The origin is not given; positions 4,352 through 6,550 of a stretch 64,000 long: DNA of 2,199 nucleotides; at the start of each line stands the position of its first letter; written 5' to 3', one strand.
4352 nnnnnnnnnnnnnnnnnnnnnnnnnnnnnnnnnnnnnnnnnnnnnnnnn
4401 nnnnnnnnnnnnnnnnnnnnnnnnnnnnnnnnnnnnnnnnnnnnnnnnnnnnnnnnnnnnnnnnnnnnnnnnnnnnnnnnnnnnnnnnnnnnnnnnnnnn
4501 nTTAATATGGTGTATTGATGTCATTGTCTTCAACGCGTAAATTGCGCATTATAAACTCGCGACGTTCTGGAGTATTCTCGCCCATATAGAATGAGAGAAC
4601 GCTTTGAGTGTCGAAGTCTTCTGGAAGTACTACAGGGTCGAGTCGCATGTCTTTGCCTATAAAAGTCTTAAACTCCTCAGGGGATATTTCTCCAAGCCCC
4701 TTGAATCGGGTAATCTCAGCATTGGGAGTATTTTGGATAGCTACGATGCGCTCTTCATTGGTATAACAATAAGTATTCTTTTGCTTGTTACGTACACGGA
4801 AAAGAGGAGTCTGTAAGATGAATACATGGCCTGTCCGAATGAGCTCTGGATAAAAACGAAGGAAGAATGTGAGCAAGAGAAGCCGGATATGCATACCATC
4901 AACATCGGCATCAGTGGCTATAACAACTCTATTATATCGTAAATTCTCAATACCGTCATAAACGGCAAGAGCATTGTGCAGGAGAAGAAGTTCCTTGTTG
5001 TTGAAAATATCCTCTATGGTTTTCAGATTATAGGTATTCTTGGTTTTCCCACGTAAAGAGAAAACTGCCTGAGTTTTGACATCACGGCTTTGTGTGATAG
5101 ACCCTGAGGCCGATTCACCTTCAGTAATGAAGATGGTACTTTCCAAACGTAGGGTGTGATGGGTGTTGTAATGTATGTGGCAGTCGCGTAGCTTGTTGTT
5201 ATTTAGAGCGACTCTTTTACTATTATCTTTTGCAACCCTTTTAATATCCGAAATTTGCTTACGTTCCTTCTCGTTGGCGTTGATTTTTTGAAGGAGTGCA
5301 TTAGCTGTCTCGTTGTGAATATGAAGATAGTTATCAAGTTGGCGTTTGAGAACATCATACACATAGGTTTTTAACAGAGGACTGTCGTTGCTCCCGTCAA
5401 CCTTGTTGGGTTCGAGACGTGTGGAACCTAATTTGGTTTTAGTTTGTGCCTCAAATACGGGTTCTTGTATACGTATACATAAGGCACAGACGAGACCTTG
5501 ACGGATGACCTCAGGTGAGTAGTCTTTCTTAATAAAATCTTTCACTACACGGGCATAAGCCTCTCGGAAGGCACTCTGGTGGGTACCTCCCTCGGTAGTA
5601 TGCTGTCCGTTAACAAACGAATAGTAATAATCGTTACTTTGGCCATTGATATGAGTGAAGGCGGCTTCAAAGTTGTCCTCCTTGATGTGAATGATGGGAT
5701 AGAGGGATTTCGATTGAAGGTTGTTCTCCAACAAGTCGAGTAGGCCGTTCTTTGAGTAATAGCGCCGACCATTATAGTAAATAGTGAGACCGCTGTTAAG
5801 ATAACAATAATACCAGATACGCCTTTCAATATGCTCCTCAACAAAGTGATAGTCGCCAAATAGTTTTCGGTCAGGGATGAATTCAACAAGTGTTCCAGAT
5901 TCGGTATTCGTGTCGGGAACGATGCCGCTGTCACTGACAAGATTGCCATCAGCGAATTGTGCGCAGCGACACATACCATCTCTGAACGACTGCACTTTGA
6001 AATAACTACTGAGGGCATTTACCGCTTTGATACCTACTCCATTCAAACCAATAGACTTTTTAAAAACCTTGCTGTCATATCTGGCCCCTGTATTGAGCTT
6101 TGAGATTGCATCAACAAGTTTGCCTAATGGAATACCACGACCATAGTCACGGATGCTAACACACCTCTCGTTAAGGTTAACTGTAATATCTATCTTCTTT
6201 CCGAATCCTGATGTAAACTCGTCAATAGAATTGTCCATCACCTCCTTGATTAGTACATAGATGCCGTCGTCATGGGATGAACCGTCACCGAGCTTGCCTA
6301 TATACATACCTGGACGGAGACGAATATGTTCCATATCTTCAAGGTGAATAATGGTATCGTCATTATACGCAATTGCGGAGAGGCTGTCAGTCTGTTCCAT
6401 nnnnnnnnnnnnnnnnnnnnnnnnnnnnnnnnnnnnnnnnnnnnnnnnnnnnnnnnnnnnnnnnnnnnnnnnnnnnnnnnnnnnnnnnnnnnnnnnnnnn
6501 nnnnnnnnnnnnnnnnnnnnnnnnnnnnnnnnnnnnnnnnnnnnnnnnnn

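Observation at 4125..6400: Catalytically intact ParE-type topoisomerase B subunit sits alone (no ParC/GyrA) inside the island, paired with an unknown 119-aa protein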

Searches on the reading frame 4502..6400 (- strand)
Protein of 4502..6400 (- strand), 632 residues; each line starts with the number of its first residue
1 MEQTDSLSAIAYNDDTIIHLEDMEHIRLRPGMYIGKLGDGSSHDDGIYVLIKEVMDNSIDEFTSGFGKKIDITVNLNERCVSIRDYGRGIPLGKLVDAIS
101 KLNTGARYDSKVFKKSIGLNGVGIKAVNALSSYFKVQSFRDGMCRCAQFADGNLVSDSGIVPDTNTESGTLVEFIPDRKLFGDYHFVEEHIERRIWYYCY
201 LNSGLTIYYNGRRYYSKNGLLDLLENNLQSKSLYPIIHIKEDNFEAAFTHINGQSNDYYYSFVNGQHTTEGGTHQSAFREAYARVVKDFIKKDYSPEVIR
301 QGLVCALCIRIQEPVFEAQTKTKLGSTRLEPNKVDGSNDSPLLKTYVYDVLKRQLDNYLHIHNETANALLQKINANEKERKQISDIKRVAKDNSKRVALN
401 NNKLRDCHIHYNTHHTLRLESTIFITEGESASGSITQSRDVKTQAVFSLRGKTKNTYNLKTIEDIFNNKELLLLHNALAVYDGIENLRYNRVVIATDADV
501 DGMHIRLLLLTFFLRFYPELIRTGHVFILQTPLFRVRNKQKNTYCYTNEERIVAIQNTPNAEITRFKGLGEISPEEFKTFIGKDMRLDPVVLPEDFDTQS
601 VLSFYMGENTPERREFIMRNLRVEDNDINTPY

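Call 7: search_protein_families(library=pfam, proteins=[window:4505-6400:-], max_evalue=0.01)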
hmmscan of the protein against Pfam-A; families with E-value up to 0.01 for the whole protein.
window:4505-6400:- (632 aa): 4 families
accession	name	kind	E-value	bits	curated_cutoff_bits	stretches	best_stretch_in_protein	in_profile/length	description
PF00204.31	DNA_gyraseB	-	2.7e-23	82.8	27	1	239-383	23-167/173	DNA gyrase B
PF01751.28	Toprim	-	1.7e-13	51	23.1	1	422-529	1-94/96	Toprim domain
PF00986.26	DNA_gyraseB_C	-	5.2e-08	33.4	29.8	1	560-618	3-63/63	DNA gyrase B subunit, carboxyl terminus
PF02518.31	HATPase_c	-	1.3e-07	32.4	26.4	1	45-132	4-85/111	Histidine kinase-, DNA gyrase B-, and HSP90-like ATPase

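Call 8: search_protein_families(library=ncbifam, proteins=[window:4505-6400:-], max_evalue=0.01)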
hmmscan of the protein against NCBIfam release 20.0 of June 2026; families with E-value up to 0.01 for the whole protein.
window:4505-6400:- (632 aa): 8 families
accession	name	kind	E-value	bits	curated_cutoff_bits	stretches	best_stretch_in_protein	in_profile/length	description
NF004189.0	PRK05644.1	subfamily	6.8e-118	394.7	740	1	9-621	7-633/641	DNA gyrase subunit B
TIGR01059.1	gyrB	equivalog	1.1e-109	367.7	882.4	1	12-621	1-631/639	DNA topoisomerase (ATP-hydrolyzing) subunit B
NF011501.0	PRK14939.1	subfamily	2.5e-108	363.6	796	2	10-549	8-554/803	DNA gyrase subunit B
TIGR01058.1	parE_Gpos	equivalog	9.9e-93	311.6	899.95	1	11-622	4-628/637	DNA topoisomerase IV subunit B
TIGR01055.1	parE_Gneg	equivalog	6.8e-86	289.1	723.35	1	11-616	3-617/625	DNA topoisomerase IV subunit B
NF003218.0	PRK04184.1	equivalog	3.6e-05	22.5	274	1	46-128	36-122/539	DNA topoisomerase VI subunit B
TIGR01052.1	top6b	equivalog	0.00014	20.4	380.7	1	46-127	28-111/488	DNA topoisomerase VI subunit B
NF041732.1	hist_kin_CseC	equivalog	0.0027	16.8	700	0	70-107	328-365/424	two-component system sensor histidine kinase CseC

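Call 9: search_solved_structures(query=window:4505-6400:-, max_evalue=0.001, show_alignments=1)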
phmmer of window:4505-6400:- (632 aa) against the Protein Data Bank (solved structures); distinct sequences matched with E-value up to 0.001: 120 (the best 60 are shown).
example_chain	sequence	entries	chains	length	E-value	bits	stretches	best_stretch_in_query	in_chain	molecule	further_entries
4juo_C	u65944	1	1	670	2.4e-76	260.5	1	10-622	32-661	DNA topoisomerase 4 subunit B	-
4i3h_A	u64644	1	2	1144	9.1e-76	258.6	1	11-622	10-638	DNA topoisomerase 4 subunit B,DNA topoisomerase 4 subunit A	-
8s7k_B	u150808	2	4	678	4.8e-69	236.4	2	252-622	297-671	DNA gyrase subunit B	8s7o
6gau_A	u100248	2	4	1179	4.1e-68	233.3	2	252-622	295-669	DNA gyrase subunit B,DNA gyrase subunit A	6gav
7z9c_B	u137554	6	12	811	5.2e-64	219.8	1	11-548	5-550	DNA gyrase subunit B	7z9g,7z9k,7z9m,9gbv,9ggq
6rks_B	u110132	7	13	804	9e-64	219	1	11-548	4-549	DNA gyrase subunit B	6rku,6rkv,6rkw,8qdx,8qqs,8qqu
8qqi_B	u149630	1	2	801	1.5e-63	218.3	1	11-548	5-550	DNA gyrase subunit B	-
5j5p_A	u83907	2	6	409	2e-43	151.7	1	10-336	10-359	DNA topoisomerase 4 subunit B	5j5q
6zt3_A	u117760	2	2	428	3e-41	144.6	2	11-226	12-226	DNA gyrase subunit B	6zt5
4url_A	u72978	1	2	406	3.7e-39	137.7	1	12-329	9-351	DNA TOPOISOMERASE IV, B SUBUNIT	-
3zkb_A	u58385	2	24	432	3.1e-37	131.3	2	12-214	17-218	DNA GYRASE SUBUNIT B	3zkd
3zm7_A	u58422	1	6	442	3.4e-37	131.2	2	12-214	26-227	DNA GYRASE SUBUNIT B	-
6enh_A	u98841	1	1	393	1.2e-35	126.1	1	11-325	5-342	DNA gyrase subunit B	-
1kij_A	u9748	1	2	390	1.4e-35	125.8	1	12-325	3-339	DNA GYRASE SUBUNIT B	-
5zxm_A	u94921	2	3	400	1.2e-34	122.8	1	11-331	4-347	DNA gyrase subunit B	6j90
8ylu_C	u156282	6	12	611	3.6e-34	121.2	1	19-618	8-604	DNA topoisomerase (ATP-hydrolyzing)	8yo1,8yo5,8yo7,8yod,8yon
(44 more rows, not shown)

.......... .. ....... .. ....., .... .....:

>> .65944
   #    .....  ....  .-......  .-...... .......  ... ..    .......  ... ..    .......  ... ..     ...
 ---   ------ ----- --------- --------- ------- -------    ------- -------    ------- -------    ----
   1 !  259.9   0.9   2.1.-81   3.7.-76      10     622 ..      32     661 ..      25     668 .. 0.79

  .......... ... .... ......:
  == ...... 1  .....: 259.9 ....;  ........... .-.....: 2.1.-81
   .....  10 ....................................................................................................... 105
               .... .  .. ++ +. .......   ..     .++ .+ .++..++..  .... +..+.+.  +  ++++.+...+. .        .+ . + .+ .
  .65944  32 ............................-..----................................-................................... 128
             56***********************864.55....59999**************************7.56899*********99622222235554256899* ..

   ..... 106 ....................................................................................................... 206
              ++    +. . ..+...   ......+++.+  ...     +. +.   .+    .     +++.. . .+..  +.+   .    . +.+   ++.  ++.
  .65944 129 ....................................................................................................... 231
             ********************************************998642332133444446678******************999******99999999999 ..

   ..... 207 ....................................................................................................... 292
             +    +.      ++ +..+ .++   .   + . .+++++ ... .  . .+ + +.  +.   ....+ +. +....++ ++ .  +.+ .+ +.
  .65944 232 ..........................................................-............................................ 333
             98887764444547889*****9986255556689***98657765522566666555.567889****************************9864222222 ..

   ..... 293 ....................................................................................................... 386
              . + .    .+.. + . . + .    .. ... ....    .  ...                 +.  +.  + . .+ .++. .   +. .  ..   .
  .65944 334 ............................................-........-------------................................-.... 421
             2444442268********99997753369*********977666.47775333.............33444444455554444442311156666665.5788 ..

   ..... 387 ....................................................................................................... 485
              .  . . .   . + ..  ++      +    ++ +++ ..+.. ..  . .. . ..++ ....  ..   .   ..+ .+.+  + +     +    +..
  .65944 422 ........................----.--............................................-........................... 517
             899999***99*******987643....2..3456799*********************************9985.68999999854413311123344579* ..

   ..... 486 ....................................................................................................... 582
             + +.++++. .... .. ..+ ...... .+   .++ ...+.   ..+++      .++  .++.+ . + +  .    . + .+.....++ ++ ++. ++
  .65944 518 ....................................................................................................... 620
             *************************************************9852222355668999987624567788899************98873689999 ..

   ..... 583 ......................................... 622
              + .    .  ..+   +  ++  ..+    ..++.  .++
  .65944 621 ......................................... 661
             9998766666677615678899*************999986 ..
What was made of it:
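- On Type IIA topoisomerase B subunit (GyrB/ParE superfamily): The full-length alignment to S. pneumoniae ParE 4juo has E 2e-76 (call 9).
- Closest known: Phage T4-type topoisomerase II. Same: Weak PDB similarity was seen (8ylu, 121 bits; call 9).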

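Call 12: find_homologous_proteins(query=window:4505-6400:-, max_evalue=1e-20)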
Query window:4505-6400:- (632 aa): 8000 proteins with E <= 1e-20 among 8000 candidates; the best 120 are listed.
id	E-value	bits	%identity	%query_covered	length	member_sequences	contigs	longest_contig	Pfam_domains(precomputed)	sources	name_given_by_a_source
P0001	0.0e+0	1434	100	100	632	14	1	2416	PF00986.27,PF02518.32,PF01751.29,PF00204.32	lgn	-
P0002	0.0e+0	1352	94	100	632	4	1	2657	PF00986.27,PF02518.32,PF01751.29,PF00204.32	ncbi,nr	ncbi:MAG: ATP-binding protein [Bacteroidaceae bacterium]|nr:ATP-binding protein [Bacteroidaceae bact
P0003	0.0e+0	1196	82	100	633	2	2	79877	PF00986.27,PF02518.32,PF01751.29,PF00204.32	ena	-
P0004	0.0e+0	1180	81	99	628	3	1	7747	PF00986.27,PF02518.32,PF01751.29,PF13589.13,PF00204.32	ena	-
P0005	0.0e+0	1162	80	99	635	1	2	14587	PF00986.27,PF02518.32,PF01751.29,PF13589.13,PF00204.32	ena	-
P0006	0.0e+0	1161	80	99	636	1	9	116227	PF00986.27,PF02518.32,PF01751.29,PF13589.13,PF00204.32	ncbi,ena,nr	ncbi:MAG: type IIA DNA topoisomerase subunit B [Bacteroidales bacterium]|nr:type IIA DNA topoisomera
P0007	0.0e+0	1161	79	99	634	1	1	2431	PF00986.27,PF02518.32,PF01751.29,PF00204.32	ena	-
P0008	0.0e+0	1159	81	97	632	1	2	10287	PF00986.27,PF02518.32,PF01751.29,PF00204.32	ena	-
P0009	0.0e+0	1158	80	99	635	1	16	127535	PF00986.27,PF02518.32,PF01751.29,PF13589.13,PF00204.32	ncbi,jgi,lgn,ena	-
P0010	0.0e+0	1158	80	99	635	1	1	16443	PF00986.27,PF02518.32,PF01751.29,PF13589.13,PF00204.32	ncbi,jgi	jgi:topoisomerase-4 subunit B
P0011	0.0e+0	1157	80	99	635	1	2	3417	PF00986.27,PF02518.32,PF01751.29,PF13589.13,PF00204.32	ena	-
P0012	0.0e+0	1157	80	99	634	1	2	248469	PF00986.27,PF02518.32,PF01751.29,PF13589.13,PF00204.32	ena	-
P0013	0.0e+0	1157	80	99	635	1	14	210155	PF00986.27,PF02518.32,PF01751.29,PF13589.13,PF00204.32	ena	-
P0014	0.0e+0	1156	80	99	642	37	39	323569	PF00986.27,PF02518.32,PF01751.29,PF13589.13,PF00204.32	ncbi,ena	-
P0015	0.0e+0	1156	79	99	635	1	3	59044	PF00986.27,PF02518.32,PF01751.29,PF13589.13,PF00204.32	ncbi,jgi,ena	jgi:topoisomerase-4 subunit B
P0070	0.0e+0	1138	80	98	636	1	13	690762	PF00986.27,PF02518.32,PF01751.29,PF13589.13,PF00204.32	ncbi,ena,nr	ncbi:MAG: ATP-binding protein [Bacteroidales bacterium]|nr:ATP-binding protein [Bacteroidales bacter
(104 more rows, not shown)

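Call 13: find_encoding_contigs(protein=P0003, flank=10000, max_places=3)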
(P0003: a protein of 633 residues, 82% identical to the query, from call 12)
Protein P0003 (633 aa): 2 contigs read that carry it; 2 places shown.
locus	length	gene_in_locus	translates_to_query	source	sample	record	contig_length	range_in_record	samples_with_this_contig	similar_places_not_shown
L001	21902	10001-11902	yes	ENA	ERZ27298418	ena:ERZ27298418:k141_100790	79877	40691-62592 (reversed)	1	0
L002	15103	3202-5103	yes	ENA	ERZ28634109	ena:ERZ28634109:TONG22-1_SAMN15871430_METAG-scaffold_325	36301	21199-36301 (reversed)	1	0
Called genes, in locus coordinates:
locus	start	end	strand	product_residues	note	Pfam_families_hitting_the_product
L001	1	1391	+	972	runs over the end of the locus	PF08238:Sel1, PF13306:LRR_5, PF13855:LRR_8 (faint), PF13306:LRR_5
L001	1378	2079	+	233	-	PF22075:DUF6939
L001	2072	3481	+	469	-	PF14487:DarT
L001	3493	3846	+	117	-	-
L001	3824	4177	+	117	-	-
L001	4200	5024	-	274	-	PF08843:AbiEii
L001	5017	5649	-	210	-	-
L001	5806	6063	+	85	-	-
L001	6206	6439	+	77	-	-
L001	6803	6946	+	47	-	-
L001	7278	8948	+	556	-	PF00004:AAA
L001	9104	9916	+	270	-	-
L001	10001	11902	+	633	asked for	PF02518:HATPase_c, PF00204:DNA_gyraseB, PF01751:Toprim, PF00986:DNA_gyraseB_C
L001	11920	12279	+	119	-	-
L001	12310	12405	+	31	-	-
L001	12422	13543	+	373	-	PF13173:AAA_14, PF13635:DUF4143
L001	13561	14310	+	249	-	PF13310:Virulence_RhuM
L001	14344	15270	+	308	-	PF13280:WYL, PF25583:WCX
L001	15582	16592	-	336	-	PF08281:Sigma70_r4_2, PF04545:Sigma70_r4 (weak)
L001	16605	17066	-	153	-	-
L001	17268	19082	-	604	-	PF00664:ABC_membrane, PF00005:ABC_tran, PF02463:SMC_N (faint)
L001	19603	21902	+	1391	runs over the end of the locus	PF16656:Pur_ac_phosph_N (faint), PF00041:fn3, PF18962:Por_Secre_tail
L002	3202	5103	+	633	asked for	PF02518:HATPase_c, PF00204:DNA_gyraseB, PF01751:Toprim, PF00986:DNA_gyraseB_C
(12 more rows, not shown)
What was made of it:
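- Mobility: The same module sits in a different chromosomal context in L001 (call 13).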

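Call 14: find_encoding_contigs(protein=P0002, flank=10000, max_places=3)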
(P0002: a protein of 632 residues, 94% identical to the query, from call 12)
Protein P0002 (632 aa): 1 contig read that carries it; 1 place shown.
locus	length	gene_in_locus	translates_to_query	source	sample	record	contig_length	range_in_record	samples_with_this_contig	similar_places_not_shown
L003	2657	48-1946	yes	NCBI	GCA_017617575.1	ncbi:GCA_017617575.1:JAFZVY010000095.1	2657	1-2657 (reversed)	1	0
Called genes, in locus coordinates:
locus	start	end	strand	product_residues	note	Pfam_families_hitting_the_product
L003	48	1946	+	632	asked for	PF02518:HATPase_c (weak), PF00204:DNA_gyraseB, PF01751:Toprim, PF00986:DNA_gyraseB_C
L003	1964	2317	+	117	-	-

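Call 15: find_encoding_contigs(protein=P0014, flank=10000, max_places=4)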
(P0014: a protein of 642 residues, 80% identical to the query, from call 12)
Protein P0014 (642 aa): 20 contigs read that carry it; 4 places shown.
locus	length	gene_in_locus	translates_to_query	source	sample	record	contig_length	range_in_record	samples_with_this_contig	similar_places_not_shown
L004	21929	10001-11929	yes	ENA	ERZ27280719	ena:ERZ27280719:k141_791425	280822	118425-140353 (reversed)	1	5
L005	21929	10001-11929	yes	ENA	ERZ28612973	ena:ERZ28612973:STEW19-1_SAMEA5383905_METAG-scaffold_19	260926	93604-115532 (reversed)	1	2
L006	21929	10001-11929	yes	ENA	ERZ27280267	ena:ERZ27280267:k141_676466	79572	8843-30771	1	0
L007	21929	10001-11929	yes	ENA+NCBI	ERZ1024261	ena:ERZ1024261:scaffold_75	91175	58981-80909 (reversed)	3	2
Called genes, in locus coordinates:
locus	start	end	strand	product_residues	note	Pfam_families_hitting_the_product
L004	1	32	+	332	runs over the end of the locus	PF01116:F_bP_aldolase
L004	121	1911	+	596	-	PF25145:NfeD1b_N (faint), PF01972:SDH_protease (faint), PF01343:Peptidase_S49, PF00574:CLP_protease (faint), PF01343:Peptidase_S49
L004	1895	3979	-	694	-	PF09371:Tex_N, PF22706:Tex_central_region, PF16921:Tex_YqgF, PF14635:HHH_7 (weak), PF12836:HHH_3, PF17674:HHH_9, PF00575:S1, PF23459:S1_RRP5 (weak), +1 more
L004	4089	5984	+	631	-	PF07675:Cleaved_Adhesin, PF11551:Omp28, PF18962:Por_Secre_tail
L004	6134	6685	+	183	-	-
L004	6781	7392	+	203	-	PF01467:CTP_transf_like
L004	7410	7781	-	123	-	-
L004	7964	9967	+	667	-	PF05170:AsmA, PF05359:DUF748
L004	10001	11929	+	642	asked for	PF02518:HATPase_c, PF13589:HATPase_c_3 (faint), PF00204:DNA_gyraseB, PF01751:Toprim, PF00986:DNA_gyraseB_C (weak)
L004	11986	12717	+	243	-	-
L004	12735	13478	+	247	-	-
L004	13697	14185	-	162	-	-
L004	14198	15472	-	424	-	PF02403:Seryl_tRNA_N, PF00587:tRNA-synt_2b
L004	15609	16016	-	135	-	PF13648:Lipocalin_4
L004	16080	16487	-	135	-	PF13648:Lipocalin_4 (weak)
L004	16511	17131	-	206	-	PF13648:Lipocalin_4 (weak)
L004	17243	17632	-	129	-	PF13648:Lipocalin_4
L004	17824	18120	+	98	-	-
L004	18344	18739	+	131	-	-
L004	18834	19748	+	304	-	-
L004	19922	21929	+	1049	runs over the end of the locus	PF07719:TPR_2 (faint), PF13650:Asp_protease_2, PF13975:gag-asp_proteas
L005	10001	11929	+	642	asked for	PF02518:HATPase_c, PF13589:HATPase_c_3 (faint), PF00204:DNA_gyraseB, PF01751:Toprim, PF00986:DNA_gyraseB_C (weak)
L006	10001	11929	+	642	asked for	PF02518:HATPase_c, PF13589:HATPase_c_3 (faint), PF00204:DNA_gyraseB, PF01751:Toprim, PF00986:DNA_gyraseB_C (weak)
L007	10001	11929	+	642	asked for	PF02518:HATPase_c, PF13589:HATPase_c_3 (faint), PF00204:DNA_gyraseB, PF01751:Toprim, PF00986:DNA_gyraseB_C (weak)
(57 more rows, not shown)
